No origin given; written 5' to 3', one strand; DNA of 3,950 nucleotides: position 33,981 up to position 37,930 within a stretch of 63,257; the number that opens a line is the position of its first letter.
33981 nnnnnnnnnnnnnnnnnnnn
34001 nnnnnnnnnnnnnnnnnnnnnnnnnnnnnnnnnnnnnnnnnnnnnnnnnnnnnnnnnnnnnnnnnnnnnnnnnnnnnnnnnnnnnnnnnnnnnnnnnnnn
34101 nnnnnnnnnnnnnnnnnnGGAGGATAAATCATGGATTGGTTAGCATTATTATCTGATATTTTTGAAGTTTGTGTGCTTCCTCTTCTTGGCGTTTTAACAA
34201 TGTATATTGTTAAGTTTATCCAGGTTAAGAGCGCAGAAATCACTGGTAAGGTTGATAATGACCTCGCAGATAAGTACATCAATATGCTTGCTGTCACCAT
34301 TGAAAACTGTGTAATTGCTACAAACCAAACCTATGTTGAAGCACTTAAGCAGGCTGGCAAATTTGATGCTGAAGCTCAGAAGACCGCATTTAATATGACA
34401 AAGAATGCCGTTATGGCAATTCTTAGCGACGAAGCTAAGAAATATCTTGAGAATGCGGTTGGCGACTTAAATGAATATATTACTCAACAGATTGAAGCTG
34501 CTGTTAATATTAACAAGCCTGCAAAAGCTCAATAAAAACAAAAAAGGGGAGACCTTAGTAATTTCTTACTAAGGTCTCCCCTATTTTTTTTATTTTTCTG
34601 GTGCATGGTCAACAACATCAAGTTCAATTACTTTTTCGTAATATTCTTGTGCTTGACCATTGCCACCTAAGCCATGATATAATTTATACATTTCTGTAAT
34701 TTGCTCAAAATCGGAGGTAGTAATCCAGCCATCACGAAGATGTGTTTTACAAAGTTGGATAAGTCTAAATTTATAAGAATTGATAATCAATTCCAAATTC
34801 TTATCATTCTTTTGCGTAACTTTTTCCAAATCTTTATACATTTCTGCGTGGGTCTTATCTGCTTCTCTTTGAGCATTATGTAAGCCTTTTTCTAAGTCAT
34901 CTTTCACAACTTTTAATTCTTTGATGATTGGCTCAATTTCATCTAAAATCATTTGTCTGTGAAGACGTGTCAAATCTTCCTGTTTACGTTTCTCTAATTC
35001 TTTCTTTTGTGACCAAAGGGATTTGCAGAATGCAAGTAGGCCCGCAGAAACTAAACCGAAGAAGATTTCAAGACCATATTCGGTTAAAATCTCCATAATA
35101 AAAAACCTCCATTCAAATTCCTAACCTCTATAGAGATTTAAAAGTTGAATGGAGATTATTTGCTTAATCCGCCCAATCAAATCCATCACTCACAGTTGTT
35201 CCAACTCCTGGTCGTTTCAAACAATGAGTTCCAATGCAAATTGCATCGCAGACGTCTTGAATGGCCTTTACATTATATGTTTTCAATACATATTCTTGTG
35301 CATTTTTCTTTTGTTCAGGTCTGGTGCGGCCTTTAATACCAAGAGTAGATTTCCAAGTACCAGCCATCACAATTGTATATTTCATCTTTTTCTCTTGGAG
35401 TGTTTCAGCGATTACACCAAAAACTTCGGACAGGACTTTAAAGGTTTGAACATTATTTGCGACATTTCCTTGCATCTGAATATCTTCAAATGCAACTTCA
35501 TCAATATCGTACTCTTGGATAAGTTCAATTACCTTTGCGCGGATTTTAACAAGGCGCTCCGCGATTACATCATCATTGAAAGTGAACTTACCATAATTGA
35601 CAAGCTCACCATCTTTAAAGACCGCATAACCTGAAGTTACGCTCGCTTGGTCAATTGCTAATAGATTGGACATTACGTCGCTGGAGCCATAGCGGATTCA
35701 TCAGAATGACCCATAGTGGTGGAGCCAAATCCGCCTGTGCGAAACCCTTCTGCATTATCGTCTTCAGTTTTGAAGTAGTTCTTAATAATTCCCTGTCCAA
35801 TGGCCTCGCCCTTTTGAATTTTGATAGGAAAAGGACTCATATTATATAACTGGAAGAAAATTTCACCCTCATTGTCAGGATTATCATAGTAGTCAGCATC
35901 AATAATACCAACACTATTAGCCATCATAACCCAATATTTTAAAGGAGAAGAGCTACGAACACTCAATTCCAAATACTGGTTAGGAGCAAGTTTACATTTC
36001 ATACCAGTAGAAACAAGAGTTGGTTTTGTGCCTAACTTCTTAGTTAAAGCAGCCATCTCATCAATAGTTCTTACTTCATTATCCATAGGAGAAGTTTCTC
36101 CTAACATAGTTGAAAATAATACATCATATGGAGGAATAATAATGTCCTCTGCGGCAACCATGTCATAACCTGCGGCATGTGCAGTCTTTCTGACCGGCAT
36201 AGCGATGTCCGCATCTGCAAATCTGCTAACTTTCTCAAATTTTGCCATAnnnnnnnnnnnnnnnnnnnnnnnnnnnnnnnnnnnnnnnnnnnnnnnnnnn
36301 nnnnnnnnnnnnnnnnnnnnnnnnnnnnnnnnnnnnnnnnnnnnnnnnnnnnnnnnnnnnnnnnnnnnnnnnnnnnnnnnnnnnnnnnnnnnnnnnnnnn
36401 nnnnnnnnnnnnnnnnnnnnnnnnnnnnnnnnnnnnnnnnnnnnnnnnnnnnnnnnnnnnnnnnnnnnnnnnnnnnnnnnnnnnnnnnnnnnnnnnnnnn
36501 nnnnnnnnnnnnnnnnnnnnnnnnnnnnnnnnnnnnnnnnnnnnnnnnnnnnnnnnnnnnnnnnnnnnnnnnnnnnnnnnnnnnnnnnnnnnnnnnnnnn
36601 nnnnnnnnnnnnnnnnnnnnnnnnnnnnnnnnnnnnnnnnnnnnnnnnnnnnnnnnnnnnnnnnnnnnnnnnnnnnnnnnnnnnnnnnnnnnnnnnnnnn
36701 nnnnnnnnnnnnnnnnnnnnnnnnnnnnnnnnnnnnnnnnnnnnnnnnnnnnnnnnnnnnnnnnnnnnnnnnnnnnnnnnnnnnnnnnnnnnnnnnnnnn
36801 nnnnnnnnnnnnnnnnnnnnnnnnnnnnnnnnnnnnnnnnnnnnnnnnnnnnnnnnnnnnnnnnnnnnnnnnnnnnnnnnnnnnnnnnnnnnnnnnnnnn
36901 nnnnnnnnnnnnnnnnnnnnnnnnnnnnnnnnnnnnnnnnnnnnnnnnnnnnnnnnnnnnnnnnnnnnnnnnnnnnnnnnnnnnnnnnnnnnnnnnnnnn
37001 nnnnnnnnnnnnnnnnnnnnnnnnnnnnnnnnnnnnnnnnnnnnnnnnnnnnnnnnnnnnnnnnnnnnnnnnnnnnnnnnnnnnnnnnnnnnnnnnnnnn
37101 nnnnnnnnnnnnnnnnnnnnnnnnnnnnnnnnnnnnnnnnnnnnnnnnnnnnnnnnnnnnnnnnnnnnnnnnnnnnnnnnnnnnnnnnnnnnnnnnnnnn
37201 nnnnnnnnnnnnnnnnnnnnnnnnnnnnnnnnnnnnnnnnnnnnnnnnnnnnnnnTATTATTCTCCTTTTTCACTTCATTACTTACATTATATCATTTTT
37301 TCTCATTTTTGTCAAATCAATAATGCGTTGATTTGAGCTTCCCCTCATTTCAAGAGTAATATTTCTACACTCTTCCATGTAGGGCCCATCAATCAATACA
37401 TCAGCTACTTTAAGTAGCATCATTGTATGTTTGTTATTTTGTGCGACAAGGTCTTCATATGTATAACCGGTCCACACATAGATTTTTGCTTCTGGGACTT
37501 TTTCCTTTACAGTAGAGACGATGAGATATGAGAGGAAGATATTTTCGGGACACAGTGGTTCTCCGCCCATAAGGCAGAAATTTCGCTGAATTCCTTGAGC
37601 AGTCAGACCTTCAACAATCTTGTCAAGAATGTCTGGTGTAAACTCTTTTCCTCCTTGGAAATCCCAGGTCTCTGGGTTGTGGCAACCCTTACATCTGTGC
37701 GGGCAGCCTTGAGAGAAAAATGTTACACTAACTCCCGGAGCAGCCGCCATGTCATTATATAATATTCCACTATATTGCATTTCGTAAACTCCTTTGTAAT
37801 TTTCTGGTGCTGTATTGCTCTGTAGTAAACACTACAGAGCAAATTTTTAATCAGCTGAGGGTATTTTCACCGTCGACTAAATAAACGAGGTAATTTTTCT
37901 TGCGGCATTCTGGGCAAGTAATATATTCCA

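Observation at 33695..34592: Moron-like cassette: perfect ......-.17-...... promoter driving two small genes between two terminators at the strand-switch point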

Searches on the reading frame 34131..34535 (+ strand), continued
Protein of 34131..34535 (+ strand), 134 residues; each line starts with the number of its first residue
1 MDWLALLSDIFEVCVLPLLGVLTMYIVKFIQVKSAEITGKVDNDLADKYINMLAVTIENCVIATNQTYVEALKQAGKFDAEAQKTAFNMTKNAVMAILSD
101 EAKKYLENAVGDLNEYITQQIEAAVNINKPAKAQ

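Call 77: find_related_loci(query=L089:7239-8264:+, collection=viral_contigs, flank=3000)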
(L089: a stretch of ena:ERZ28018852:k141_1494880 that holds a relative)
Query L089:7239-8264:+ (341 aa) in viral_contigs; peptide patterns used: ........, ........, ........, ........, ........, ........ (x = any residue, [..] = any of these).
6 stretches matched a pattern, but none encodes a relative of the query by tblastn (E <= 1e-3).

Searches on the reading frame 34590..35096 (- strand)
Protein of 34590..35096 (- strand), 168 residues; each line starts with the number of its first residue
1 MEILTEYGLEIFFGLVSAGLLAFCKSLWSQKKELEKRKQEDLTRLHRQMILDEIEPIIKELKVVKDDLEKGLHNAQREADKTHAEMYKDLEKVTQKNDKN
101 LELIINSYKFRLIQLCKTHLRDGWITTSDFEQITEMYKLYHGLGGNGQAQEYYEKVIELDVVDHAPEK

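Call 7: search_protein_families(library=pfam, proteins=[window:34590-35096:-], max_evalue=0.1)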
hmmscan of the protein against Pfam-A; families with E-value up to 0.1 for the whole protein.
window:34590-35096:- (168 aa): 4 families
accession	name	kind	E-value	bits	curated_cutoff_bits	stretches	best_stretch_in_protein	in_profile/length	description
PF13181.12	TPR_8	-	0.019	15.6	25.7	1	139-160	10-31/34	Tetratricopeptide repeat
PF13315.11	DUF4085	-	0.039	14.1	24.1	1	30-101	42-112/205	Protein of unknown function (DUF4085)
PF15105.11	TMEM61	-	0.08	13.1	30.1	0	12-56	59-103/189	TMEM61 protein family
PF07889.17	DUF1664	-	0.084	13.4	34.6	0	5-68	35-96/124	Protein of unknown function (DUF1664)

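Call 8: search_protein_families(library=phrogs, proteins=[window:34590-35096:-], max_evalue=0.1)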
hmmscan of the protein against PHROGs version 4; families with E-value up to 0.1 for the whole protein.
window:34590-35096:- (168 aa): 5 families
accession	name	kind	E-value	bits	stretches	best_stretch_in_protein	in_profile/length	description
phrog_4105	-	unknown function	4e-15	57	1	88-162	25-99/103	-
phrog_4257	-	unknown function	3.6e-12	47.7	1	59-163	39-135/138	-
phrog_462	-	other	0.0025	19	1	6-99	10-99/101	lipoprotein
phrog_1620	-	moron, auxiliary metabolic gene and host takeover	0.021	15.7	1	16-93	103-186/200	Hdf-like antirestriction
phrog_6179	-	unknown function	0.067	14.9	0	3-68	1-64/93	-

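Call 90: search_protein_families(library=ncbifam, proteins=[window:34590-35096:-], max_evalue=0.01)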
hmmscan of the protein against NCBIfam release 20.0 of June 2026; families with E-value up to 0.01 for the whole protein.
window:34590-35096:- (168 aa): 0 families

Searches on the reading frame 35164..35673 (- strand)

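Call 7: search_protein_families(library=pfam, proteins=[window:35164-35673:-], max_evalue=0.1)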
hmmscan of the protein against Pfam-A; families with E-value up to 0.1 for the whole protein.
window:35164-35673:- (169 aa): 4 families
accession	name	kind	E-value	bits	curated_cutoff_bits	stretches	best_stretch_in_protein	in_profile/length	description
PF02075.23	RuvC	-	1.7e-08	35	22.2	1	5-147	2-144/148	Crossover junction endodeoxyribonuclease RuvC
PF11215.13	DUF3010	-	0.00015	22.5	25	1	27-80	32-85/137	Protein of unknown function (DUF3010)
PF23022.3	6TM_1st_PGAP2IP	-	0.055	14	27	1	70-124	48-101/156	PGAP2IP, first transmembrane domain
PF23905.1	DUF7247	-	0.093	13.8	27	0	26-61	47-82/106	Domain of unknown function (DUF7247)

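Call 8: search_protein_families(library=phrogs, proteins=[window:35164-35673:-], max_evalue=0.1)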
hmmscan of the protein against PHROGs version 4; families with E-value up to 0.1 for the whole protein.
window:35164-35673:- (169 aa): 8 families
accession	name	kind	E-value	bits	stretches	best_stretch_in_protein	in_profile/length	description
phrog_827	-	DNA, RNA and nucleotide metabolism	1.1e-19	72.1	1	4-151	3-155/161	Holliday junction resolvase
phrog_159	-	DNA, RNA and nucleotide metabolism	1.7e-18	67.7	1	3-156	89-251/330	RuvC-like Holliday junction resolvase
phrog_1770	-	DNA, RNA and nucleotide metabolism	5.1e-10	40.5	1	4-149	6-145/158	Holliday junction resolvase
phrog_3636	-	DNA, RNA and nucleotide metabolism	0.0035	18.5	1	35-103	57-128/149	DNA binding protein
phrog_18317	-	DNA, RNA and nucleotide metabolism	0.0093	16.8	1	39-148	52-154/187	Holliday junction resolvase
phrog_3566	-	unknown function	0.029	15.8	0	25-61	50-86/110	-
phrog_37211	-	unknown function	0.047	15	1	24-83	40-97/139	-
phrog_284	-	DNA, RNA and nucleotide metabolism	0.097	12.6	0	22-61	142-181/398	exonuclease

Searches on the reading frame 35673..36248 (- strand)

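Call 7: search_protein_families(library=pfam, proteins=[window:35673-36248:-], max_evalue=0.1)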
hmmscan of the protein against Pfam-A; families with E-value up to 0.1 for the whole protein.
window:35673-36248:- (191 aa): 2 families
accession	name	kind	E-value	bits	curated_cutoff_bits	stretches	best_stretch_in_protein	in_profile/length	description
PF00692.24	dUTPase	-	3.8e-11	43.3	22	2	74-177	29-128/129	dUTPase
PF22769.1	DCD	-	0.005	17.4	27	1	103-152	104-147/153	dCTP deaminase-like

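Call 8: search_protein_families(library=phrogs, proteins=[window:35673-36248:-], max_evalue=0.1)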
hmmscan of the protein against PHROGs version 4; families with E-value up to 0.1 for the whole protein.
window:35673-36248:- (191 aa): 1 family
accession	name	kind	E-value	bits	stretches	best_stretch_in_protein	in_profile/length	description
phrog_135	-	DNA, RNA and nucleotide metabolism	5.8e-32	112.8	1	14-182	155-294/463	dUTPase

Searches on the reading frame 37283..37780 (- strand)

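Call 16: search_protein_families(library=phrogs, proteins=[window:37283-37780:-], max_evalue=0.001)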
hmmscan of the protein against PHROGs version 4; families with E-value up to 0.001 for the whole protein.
window:37283-37780:- (165 aa): 3 families
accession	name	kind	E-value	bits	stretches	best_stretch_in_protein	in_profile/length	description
phrog_626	-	DNA, RNA and nucleotide metabolism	1.1e-45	156.2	1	1-162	1-159/164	anaerobic ribonucleotide reductase small subunit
phrog_2076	-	moron, auxiliary metabolic gene and host takeover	1.8e-07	31.9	1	18-79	33-100/247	QueE-like radical SAM domain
phrog_20267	-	DNA, RNA and nucleotide metabolism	4.5e-06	27.3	1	102-153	1-45/61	anaerobic ribonucleoside reductase small subunit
